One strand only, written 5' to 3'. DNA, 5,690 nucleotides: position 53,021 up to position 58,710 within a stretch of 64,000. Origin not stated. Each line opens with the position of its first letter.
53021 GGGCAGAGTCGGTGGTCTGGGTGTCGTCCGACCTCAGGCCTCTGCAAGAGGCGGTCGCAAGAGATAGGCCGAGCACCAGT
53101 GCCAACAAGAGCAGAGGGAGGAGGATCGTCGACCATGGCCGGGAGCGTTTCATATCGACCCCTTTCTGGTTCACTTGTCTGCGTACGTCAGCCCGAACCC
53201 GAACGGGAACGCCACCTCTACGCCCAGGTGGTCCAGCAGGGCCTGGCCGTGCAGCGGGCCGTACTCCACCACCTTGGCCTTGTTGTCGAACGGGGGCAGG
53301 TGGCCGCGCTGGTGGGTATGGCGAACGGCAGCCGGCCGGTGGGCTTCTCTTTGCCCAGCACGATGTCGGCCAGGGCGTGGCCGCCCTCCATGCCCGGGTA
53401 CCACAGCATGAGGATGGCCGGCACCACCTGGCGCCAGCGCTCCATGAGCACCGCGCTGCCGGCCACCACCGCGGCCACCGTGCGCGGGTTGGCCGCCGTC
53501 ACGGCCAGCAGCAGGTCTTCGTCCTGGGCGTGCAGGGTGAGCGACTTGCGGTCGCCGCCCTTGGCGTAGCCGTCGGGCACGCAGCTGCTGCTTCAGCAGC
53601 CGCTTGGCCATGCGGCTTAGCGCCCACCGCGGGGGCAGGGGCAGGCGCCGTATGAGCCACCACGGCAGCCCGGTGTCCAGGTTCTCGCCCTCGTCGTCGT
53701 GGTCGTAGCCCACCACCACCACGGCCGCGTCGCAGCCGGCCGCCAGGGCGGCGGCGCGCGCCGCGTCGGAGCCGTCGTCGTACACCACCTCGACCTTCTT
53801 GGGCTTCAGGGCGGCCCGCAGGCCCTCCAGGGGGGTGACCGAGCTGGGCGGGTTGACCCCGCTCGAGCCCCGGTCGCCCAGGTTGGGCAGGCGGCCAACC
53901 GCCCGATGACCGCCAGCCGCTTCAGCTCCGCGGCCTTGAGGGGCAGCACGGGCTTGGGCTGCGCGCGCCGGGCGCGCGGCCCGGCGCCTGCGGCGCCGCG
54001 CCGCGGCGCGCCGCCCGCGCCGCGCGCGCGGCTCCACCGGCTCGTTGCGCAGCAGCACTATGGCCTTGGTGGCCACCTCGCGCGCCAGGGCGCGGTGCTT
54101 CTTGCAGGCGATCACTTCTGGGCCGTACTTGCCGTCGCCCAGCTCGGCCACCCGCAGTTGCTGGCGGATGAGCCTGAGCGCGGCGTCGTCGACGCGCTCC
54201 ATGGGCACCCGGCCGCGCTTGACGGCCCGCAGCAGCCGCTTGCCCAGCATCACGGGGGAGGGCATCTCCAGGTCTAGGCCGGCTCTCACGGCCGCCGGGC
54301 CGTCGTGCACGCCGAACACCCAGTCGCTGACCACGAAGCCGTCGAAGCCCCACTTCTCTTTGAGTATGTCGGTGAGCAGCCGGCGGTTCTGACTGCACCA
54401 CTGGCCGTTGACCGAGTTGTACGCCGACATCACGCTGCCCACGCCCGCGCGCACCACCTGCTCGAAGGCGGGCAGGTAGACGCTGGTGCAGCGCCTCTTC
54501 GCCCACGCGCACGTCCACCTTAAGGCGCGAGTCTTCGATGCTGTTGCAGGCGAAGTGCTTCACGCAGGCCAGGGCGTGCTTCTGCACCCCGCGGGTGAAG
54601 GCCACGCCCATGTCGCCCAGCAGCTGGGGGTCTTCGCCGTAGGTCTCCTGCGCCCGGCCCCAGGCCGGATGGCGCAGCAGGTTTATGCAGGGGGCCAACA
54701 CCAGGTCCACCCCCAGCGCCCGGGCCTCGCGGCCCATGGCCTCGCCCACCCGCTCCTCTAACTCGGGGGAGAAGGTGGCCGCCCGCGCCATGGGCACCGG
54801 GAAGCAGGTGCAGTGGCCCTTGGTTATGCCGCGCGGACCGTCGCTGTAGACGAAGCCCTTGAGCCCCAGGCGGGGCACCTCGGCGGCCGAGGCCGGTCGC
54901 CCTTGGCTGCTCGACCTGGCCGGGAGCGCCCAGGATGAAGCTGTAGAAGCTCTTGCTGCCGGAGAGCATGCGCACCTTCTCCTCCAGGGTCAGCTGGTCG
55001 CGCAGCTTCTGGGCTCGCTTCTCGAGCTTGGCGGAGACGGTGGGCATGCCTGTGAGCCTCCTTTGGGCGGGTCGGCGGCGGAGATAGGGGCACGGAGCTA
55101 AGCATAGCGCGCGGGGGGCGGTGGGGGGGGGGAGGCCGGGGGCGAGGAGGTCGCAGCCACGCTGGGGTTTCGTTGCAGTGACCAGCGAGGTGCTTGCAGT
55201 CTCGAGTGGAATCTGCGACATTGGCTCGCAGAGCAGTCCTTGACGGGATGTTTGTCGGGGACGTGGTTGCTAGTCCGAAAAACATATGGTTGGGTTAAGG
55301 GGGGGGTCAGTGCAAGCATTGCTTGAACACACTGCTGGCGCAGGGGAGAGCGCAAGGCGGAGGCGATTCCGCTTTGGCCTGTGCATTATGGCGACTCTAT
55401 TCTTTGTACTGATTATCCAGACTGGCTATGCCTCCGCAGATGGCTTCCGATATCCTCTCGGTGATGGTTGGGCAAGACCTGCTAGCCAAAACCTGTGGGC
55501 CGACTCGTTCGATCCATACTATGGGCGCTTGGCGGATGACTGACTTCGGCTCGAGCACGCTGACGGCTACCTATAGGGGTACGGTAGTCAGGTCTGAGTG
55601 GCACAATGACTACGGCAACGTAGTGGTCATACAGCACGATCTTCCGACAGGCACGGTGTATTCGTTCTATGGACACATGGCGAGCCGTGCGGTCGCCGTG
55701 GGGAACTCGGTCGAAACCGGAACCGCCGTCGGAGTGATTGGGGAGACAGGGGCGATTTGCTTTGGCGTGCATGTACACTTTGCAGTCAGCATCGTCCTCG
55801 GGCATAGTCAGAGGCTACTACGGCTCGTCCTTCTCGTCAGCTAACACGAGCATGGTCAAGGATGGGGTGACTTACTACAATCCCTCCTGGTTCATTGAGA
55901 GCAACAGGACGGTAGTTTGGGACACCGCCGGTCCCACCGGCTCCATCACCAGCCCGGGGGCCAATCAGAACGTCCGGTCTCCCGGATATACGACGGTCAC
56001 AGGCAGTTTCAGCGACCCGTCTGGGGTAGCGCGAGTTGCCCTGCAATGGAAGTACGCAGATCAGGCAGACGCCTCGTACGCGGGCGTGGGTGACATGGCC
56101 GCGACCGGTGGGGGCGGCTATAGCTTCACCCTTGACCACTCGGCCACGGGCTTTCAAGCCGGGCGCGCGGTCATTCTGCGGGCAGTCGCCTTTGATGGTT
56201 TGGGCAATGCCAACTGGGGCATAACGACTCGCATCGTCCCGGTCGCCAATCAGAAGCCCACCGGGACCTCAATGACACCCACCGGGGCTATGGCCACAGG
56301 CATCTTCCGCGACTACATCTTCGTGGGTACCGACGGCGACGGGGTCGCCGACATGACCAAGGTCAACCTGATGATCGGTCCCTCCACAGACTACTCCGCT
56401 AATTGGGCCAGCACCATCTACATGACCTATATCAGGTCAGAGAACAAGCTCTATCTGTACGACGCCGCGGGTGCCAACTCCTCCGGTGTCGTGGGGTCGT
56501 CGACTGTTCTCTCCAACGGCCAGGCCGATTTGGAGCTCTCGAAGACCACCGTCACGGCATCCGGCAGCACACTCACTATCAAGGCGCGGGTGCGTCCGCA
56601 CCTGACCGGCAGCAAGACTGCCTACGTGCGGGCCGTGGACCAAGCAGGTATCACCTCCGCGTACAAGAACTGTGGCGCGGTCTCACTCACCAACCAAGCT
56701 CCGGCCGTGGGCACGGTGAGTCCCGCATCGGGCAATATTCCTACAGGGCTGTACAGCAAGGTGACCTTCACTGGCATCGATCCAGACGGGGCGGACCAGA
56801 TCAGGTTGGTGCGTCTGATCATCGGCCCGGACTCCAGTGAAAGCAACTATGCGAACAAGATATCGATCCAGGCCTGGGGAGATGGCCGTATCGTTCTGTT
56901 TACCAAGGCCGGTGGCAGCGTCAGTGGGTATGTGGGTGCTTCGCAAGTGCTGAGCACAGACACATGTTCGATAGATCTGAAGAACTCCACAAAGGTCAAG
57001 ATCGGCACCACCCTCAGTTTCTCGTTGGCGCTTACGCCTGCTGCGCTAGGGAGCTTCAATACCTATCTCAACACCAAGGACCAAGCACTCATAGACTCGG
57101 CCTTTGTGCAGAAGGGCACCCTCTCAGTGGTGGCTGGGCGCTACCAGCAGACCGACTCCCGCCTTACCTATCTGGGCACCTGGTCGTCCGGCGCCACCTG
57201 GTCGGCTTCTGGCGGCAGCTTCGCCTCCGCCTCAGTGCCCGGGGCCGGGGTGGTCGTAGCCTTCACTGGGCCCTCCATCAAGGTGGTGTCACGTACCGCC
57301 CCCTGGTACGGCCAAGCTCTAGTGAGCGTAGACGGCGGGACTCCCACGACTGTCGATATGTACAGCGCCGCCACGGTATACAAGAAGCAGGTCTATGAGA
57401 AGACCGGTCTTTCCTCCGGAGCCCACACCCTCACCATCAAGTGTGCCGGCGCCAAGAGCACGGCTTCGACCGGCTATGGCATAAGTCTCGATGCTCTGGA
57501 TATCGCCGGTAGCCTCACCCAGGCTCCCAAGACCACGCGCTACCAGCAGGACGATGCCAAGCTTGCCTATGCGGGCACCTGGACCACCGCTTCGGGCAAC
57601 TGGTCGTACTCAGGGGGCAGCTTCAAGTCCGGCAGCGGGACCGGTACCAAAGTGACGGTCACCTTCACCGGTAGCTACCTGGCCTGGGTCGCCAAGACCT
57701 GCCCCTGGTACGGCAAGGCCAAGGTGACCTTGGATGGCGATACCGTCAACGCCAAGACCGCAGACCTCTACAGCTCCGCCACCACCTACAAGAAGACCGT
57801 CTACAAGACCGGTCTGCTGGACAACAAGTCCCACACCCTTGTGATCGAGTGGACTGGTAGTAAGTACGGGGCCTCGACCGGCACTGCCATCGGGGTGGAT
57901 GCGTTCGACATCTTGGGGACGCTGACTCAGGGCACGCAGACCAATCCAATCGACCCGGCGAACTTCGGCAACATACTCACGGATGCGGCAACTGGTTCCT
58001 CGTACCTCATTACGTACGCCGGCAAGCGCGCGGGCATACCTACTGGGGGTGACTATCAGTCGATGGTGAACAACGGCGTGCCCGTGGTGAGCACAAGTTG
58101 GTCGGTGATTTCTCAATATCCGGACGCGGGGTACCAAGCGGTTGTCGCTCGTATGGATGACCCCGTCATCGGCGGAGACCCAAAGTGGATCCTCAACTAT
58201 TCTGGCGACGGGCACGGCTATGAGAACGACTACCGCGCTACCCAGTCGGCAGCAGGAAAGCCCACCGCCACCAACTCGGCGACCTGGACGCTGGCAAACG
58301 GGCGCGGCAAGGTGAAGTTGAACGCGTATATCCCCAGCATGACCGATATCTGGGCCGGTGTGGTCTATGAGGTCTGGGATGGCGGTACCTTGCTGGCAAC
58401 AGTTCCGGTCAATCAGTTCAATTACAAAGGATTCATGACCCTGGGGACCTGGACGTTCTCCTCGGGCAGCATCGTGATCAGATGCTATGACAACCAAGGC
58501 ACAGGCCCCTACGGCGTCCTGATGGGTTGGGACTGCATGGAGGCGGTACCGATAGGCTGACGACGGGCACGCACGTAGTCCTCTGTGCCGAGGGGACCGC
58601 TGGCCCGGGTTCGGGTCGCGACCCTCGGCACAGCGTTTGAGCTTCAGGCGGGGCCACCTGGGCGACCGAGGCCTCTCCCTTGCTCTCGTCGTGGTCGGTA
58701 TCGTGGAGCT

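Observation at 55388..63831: Three tandem giant secreted proteins share ten copies of one ~125-aa module behind three different N-terminal heads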

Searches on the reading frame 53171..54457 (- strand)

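Call 52: search_protein_families(library=pfam, proteins=[window:53171-54457:-], max_evalue=0.0001)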
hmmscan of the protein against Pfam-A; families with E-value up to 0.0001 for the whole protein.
window:53171-54457:- (428 aa): 2 families
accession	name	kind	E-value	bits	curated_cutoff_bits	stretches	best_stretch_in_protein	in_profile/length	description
PF00933.27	Glyco_hydro_3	-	5.3e-19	69.2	27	1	2-98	205-315/316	Glycosyl hydrolase family 3 N terminal domain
PF01915.27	Glyco_hydro_3_C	-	2.1e-06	28.3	31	1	191-262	30-91/200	Glycosyl hydrolase family 3 C-terminal domain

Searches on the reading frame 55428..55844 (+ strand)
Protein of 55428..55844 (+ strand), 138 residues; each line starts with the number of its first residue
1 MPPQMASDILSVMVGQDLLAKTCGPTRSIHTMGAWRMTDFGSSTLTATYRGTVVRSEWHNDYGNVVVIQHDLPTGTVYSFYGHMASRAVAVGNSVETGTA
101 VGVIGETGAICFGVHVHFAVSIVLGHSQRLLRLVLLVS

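Call 6: search_protein_families(library=pfam, proteins=[window:55428-55844:+], max_evalue=1)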
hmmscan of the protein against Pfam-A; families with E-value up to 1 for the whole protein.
window:55428-55844:+ (138 aa): 1 family
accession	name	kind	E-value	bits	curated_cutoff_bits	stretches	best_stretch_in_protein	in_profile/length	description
PF01551.29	Peptidase_M23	-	3.6e-16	59.6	28.7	1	44-121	15-88/96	Peptidase family M23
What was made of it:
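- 55557..55790 (+): Peptidase_M23 domain of A. Pfam PF01551, E 3.6e-16, 59.6 bits, residues 44-121 of ORF 55428-55844 (call 6).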

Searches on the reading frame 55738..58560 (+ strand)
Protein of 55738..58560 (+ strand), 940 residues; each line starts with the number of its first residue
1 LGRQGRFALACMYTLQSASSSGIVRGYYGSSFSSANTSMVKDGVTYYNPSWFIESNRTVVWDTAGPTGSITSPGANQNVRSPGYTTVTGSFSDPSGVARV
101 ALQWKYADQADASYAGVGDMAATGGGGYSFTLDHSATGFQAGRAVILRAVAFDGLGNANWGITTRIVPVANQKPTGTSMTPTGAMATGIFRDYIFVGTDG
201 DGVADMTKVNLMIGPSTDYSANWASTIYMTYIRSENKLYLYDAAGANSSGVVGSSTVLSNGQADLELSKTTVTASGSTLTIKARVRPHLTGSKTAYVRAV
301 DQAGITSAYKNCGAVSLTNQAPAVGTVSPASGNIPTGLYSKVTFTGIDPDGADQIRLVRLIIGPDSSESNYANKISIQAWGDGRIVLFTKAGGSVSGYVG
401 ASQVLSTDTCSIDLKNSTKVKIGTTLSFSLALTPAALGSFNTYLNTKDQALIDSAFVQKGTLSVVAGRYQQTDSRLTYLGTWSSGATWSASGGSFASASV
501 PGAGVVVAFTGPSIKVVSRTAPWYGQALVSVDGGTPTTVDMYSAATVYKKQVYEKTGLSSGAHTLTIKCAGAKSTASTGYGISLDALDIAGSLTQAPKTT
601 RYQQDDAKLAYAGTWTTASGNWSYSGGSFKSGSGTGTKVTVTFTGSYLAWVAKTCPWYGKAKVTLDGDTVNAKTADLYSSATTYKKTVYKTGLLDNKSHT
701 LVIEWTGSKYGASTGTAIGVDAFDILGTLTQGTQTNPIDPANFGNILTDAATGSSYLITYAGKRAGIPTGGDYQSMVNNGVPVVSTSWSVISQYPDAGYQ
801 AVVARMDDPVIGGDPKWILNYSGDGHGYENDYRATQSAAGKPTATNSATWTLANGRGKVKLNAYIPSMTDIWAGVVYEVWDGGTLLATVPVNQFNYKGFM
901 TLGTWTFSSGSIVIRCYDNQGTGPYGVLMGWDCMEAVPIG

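Call 6: search_protein_families(library=pfam, proteins=[window:55738-58560:+], max_evalue=1)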
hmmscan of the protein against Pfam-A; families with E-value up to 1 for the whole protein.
window:55738-58560:+ (940 aa): 2 families
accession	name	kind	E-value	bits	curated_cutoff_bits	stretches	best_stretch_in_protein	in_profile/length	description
PF17996.7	CE2_N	-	2.2e-07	31.3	27.9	2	498-567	15-80/108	Carbohydrate esterase 2 N-terminal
PF17957.7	Big_7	-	1.8e-06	28.9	24.1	1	66-136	1-60/70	Bacterial Ig domain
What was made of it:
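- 55933..56145 (+): Big_7 bacterial Ig domain of A. Pfam PF17957, E 1.8e-6, 28.9 bits against a cut-off of 24.1 (call 6).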

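Call 10: search_protein_families(library=ncbifam, proteins=[window:55738-58560:+], max_evalue=1)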
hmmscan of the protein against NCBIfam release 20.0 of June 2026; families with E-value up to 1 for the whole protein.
window:55738-58560:+ (940 aa): 0 families

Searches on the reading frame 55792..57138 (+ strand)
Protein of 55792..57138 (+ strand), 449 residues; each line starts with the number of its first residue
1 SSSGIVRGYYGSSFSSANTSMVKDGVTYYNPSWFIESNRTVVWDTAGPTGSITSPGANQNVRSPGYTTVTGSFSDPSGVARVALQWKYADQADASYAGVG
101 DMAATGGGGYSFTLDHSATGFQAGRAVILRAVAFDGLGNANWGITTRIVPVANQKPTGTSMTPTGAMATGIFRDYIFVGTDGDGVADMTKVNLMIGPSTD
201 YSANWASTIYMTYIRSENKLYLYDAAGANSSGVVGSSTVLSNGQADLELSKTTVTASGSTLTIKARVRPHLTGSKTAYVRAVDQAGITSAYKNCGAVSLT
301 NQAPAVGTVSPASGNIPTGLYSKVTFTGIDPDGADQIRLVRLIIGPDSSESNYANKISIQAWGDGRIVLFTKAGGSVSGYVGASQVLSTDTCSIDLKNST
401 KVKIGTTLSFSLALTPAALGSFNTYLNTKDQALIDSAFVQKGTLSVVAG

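Call 37: search_protein_families(library=pfam, proteins=[window:55792-57138:+], max_evalue=1)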
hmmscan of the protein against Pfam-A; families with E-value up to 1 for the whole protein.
seq(449 aa): 1 family
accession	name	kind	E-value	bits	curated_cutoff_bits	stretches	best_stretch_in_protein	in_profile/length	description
PF17957.7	Big_7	-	6.6e-07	30.3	24.1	1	48-118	1-60/70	Bacterial Ig domain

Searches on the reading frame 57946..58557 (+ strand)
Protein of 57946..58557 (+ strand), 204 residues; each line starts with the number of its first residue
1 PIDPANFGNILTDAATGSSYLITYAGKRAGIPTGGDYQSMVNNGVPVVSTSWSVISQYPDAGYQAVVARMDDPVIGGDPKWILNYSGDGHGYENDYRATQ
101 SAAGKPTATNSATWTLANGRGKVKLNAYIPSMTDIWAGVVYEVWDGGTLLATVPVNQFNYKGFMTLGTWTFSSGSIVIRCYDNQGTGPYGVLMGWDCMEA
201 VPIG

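Call 37: search_protein_families(library=pfam, proteins=[window:57946-58557:+], max_evalue=1)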
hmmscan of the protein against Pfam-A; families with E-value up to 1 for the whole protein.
seq(204 aa): 0 families

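Call 50: search_solved_structures(query=window:57946-58557:+, max_evalue=10, show_alignments=1)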
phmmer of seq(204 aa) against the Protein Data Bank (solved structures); distinct sequences matched with E-value up to 10: 0.
